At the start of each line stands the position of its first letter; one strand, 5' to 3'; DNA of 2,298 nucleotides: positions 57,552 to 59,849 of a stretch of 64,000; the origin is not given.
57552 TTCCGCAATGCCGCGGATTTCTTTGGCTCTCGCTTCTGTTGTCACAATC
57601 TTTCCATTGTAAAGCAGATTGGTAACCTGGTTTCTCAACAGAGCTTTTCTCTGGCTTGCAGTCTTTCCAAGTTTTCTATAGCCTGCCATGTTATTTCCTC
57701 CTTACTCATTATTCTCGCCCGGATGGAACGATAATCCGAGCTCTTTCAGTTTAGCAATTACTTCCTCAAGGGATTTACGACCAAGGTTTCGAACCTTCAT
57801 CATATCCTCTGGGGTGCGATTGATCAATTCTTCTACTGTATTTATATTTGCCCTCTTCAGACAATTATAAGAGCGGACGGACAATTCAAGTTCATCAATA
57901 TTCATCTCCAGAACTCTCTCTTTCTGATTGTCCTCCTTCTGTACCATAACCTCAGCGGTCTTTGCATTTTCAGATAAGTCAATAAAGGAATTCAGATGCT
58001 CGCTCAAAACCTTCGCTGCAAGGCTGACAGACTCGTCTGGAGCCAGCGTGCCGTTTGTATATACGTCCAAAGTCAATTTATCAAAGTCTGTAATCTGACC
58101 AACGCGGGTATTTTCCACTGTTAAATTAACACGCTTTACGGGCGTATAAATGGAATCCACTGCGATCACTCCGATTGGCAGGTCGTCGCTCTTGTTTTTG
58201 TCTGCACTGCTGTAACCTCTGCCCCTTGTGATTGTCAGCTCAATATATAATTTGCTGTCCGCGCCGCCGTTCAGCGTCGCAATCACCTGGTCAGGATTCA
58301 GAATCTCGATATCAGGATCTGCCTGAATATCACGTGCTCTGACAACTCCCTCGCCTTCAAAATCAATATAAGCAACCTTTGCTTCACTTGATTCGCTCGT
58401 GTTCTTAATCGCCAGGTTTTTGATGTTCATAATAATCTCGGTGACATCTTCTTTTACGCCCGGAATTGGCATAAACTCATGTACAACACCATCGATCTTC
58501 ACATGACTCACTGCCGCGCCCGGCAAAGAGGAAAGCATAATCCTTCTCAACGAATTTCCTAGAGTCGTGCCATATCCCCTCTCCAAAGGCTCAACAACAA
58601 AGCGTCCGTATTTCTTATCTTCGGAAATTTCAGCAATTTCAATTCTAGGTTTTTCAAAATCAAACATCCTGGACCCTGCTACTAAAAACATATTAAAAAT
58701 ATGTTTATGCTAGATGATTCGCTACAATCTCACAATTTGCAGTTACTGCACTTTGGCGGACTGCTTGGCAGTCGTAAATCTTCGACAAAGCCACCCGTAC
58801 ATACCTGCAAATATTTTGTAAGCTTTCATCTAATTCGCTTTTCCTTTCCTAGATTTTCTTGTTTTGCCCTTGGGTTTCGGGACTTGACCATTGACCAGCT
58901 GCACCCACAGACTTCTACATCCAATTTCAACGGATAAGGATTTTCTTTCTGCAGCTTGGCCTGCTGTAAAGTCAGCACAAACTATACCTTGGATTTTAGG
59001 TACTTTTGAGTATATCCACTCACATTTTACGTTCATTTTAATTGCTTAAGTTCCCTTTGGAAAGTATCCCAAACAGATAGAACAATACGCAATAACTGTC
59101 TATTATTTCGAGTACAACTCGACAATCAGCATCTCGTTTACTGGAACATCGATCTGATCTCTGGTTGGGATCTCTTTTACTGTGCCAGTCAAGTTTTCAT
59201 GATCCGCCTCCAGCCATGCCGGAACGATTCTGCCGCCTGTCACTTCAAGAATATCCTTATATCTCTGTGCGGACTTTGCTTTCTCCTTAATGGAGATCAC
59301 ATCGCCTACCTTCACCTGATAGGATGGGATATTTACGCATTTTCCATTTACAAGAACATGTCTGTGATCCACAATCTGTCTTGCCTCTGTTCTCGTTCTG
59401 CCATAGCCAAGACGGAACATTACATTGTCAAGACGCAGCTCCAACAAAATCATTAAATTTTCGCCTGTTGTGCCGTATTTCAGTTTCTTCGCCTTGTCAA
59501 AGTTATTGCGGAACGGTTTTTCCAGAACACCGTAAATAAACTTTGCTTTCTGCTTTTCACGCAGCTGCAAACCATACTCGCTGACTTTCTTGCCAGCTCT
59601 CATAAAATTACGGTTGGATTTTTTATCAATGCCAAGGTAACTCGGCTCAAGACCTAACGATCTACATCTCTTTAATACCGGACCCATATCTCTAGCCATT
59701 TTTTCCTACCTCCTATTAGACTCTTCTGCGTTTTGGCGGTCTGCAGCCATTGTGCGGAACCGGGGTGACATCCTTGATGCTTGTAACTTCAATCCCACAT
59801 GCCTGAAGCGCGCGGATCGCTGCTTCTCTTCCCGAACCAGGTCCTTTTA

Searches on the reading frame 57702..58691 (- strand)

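Call 4: search_protein_families(library=pfam, proteins=[window:57702-58691:-], max_evalue=0.01)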
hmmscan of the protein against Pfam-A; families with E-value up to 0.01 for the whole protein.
window:57702-58691:- (329 aa): 4 families
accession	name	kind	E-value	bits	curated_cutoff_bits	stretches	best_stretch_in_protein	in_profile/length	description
PF01000.31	RNA_pol_A_bac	-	6.7e-35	120.3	33.9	1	64-183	1-119/119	RNA polymerase Rpb3/RpoA insert domain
PF03118.21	RNA_pol_A_CTD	-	9.4e-28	96.2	23.8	1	252-317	2-67/67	Bacterial RNA polymerase, alpha chain C terminal domain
PF01193.29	RNA_pol_L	-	6.6e-24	83.9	24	1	34-233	1-74/74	RNA polymerase Rpb3/Rpb11 dimerisation domain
PF14520.12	HHH_5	-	0.0035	18.2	27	0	280-317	20-57/57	Helix-hairpin-helix domain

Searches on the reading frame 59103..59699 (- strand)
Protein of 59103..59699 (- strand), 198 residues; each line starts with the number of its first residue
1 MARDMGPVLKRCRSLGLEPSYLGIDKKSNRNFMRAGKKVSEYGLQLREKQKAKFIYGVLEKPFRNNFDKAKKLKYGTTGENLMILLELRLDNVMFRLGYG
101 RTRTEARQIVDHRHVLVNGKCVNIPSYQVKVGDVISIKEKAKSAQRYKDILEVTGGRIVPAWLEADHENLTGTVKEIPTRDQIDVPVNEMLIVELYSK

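Call 4: search_protein_families(library=pfam, proteins=[window:59103-59699:-], max_evalue=0.01)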
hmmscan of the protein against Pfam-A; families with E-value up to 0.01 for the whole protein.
window:59103-59699:- (198 aa): 2 families
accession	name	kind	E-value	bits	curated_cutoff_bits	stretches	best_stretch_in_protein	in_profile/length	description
PF01479.30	S4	-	3.8e-21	75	22.8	1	88-135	1-48/48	S4 domain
PF00163.24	Ribosomal_S4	-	6.5e-16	59.3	23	1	6-87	4-95/95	Ribosomal protein S4/S9 N-terminal domain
